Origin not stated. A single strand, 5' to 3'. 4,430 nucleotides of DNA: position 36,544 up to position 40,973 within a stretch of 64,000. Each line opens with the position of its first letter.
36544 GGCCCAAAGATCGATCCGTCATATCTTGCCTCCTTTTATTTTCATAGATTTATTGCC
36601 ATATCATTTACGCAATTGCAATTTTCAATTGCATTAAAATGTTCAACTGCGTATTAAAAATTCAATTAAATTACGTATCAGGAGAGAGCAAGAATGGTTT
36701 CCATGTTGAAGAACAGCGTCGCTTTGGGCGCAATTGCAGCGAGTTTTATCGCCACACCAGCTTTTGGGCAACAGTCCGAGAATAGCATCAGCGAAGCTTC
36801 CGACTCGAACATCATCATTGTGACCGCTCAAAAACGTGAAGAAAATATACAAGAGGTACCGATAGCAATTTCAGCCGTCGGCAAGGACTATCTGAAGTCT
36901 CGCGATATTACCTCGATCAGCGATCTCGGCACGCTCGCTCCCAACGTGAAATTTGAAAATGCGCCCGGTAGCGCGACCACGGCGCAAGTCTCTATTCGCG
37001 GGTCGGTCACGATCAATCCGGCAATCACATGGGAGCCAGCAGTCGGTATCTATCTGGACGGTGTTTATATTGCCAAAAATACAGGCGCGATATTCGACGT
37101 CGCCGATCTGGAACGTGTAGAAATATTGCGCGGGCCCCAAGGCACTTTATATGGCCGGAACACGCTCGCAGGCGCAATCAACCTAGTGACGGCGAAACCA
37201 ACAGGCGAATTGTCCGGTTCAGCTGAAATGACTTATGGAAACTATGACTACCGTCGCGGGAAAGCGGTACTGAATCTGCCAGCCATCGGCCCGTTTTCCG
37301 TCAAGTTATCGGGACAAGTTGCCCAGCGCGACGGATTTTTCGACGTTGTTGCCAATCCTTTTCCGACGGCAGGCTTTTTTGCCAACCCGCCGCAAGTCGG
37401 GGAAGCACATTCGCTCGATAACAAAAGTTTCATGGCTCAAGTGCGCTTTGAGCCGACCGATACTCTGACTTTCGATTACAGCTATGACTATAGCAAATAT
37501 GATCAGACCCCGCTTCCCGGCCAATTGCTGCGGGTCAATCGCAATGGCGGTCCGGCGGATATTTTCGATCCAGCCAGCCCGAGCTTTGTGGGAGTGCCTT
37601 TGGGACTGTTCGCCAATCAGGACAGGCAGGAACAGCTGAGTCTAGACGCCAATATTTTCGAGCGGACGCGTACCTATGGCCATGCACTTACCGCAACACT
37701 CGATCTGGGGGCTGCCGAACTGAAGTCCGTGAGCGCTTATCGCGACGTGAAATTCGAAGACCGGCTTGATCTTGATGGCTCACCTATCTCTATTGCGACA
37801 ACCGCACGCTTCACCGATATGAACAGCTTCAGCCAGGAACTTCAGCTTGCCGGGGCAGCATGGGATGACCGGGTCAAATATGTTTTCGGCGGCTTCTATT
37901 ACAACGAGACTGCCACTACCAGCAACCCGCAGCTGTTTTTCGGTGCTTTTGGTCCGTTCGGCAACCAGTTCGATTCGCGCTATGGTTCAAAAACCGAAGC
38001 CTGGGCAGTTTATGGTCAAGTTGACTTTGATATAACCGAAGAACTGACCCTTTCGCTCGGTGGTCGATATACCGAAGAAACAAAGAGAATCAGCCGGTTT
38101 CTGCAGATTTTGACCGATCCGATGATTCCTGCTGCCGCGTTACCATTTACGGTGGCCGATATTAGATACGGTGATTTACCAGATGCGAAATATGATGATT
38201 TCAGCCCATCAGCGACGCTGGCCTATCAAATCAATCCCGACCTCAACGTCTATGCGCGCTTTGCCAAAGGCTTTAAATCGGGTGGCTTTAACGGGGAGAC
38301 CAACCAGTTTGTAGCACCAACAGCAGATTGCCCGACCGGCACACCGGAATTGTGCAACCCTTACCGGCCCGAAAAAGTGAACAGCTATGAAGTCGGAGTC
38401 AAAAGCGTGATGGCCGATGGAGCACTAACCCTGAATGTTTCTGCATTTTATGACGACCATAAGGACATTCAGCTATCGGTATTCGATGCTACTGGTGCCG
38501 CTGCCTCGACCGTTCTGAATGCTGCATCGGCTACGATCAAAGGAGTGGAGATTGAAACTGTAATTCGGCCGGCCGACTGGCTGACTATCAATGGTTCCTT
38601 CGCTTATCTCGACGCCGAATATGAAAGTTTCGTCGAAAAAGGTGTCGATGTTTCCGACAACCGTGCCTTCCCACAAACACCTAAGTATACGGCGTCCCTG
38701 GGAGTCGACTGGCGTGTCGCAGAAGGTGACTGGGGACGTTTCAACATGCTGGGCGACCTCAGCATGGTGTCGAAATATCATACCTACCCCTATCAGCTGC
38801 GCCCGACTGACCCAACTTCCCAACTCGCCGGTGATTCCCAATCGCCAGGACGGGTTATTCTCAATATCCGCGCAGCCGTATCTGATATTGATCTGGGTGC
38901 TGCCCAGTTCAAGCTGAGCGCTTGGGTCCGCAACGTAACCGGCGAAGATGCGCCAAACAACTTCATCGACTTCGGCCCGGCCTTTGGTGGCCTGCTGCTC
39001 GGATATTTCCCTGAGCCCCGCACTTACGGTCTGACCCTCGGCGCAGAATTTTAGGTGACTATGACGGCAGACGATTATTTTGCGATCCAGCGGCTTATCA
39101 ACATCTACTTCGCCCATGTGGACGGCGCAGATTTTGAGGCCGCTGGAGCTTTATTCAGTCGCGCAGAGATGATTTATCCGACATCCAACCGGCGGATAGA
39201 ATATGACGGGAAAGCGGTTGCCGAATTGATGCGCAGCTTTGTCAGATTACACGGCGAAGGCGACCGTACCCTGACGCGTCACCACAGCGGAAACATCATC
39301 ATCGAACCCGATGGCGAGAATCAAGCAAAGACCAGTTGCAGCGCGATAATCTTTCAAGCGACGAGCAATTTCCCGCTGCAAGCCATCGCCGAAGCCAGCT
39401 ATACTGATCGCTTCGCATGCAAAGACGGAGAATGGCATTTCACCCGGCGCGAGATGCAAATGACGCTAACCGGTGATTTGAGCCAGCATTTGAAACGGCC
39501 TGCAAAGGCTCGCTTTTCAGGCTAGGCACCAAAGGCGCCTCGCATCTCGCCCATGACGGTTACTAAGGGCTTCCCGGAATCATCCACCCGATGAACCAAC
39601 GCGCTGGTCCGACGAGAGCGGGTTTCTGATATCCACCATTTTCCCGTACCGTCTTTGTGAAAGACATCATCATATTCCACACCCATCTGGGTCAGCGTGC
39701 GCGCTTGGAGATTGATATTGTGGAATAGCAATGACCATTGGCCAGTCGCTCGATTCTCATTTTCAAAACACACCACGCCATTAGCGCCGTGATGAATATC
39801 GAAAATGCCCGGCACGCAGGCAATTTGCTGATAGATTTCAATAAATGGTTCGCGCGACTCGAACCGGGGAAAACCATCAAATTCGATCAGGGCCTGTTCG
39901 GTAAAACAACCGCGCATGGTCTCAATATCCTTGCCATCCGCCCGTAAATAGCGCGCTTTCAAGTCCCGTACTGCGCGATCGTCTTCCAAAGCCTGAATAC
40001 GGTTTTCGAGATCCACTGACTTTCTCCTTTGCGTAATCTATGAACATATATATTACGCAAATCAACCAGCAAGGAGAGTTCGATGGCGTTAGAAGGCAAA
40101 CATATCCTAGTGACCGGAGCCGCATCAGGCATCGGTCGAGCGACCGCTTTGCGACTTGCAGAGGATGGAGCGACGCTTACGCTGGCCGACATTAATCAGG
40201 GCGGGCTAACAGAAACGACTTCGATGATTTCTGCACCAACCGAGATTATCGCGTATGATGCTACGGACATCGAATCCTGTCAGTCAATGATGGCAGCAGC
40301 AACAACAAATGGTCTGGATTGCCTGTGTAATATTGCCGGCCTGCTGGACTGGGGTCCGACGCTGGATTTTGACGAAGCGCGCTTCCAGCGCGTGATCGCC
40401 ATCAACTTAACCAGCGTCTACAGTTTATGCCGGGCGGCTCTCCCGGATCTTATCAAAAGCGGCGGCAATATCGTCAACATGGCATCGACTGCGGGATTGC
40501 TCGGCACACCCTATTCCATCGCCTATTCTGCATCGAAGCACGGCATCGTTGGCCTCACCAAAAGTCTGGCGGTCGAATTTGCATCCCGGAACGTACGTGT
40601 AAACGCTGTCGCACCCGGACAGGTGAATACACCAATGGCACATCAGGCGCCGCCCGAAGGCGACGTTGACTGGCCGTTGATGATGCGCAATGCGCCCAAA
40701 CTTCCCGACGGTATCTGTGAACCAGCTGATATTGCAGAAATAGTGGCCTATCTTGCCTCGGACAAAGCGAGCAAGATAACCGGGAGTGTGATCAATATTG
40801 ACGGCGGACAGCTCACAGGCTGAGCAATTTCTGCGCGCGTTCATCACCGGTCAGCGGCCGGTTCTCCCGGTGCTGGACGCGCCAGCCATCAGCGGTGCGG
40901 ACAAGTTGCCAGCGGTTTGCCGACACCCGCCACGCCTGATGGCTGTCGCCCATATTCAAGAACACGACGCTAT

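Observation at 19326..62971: A 30-bp dyad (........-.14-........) with invariant spacing marks nearly every promoter region of the low-GC catabolic cluster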

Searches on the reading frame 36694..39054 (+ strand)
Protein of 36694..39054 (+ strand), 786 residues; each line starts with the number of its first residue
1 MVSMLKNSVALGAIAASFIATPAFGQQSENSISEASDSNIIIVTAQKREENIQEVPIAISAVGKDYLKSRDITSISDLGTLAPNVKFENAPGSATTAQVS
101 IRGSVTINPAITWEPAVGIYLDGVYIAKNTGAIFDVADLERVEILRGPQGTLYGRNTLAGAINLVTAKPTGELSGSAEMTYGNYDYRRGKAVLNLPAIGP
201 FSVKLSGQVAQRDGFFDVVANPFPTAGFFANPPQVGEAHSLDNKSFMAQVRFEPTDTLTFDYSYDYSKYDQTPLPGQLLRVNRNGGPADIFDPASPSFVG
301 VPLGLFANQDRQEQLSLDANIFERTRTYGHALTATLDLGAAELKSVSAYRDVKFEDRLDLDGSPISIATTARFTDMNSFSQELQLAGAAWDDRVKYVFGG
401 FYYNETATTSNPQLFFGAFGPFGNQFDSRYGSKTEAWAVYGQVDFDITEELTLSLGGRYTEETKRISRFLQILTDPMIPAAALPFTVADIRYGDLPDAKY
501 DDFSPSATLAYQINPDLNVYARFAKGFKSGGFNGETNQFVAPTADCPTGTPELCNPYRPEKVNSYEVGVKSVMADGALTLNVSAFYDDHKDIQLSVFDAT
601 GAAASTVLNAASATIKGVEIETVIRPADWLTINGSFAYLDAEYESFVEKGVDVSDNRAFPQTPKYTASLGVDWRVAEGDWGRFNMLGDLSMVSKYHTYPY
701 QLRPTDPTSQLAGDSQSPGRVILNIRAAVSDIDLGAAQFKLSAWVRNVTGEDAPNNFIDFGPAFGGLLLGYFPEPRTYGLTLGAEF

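Call 6: find_encoding_contigs(protein=window:36694-39054:+, flank=10000, max_places=10)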
Protein window:36694-39054:+ (786 aa): no gene with exactly this product is on record in the collection.

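Call 8: search_protein_families(library=pfam, proteins=[window:36694-39054:+])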
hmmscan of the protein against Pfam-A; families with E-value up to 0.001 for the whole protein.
window:36694-39054:+ (786 aa): 5 families
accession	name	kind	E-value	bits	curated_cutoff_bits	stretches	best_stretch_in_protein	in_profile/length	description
PF00593.30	TonB_dep_Rec_b-barrel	-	4.1e-51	175.6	27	1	293-748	24-436/436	TonB dependent receptor-like, beta-barrel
PF07715.20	Plug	-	4.2e-17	63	23.9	1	52-161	2-107/107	TonB-dependent Receptor Plug Domain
PF14905.12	OMP_b-brl_3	-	4.8e-08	32.9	27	1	425-655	103-309/408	Outer membrane protein beta-barrel family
PF25183.1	OMP_b-brl_4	-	0.0003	19.7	30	1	398-521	321-456/838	Outer membrane beta barrel domain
PF02530.20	Porin_2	-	0.00045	20.2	22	0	421-463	261-295/357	Porin subfamily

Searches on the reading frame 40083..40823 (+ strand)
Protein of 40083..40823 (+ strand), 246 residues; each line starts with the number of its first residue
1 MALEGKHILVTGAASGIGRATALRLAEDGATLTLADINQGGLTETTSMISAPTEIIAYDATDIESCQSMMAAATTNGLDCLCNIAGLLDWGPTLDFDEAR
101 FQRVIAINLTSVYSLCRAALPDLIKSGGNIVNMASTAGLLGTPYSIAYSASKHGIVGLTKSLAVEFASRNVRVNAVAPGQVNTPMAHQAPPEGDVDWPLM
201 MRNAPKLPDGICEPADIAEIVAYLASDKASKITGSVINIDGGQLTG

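Call 9: search_protein_families(library=pfam, proteins=[window:40083-40823:+])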
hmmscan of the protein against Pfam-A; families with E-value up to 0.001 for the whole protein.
window:40083-40823:+ (246 aa): 4 families
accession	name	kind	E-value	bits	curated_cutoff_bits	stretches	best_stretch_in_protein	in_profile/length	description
PF13561.12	adh_short_C2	-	4.4e-58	197.1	27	1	12-242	1-234/236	Enoyl-(Acyl carrier protein) reductase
PF00106.31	adh_short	-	2.1e-52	177.9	26.6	1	6-189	1-190/195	short chain dehydrogenase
PF08659.16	KR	-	5.4e-09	36.7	22.6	1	8-152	3-153/180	KR domain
PF23441.1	SDR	-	0.00038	20.4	27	1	150-243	165-255/258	SDR-like rossmann domain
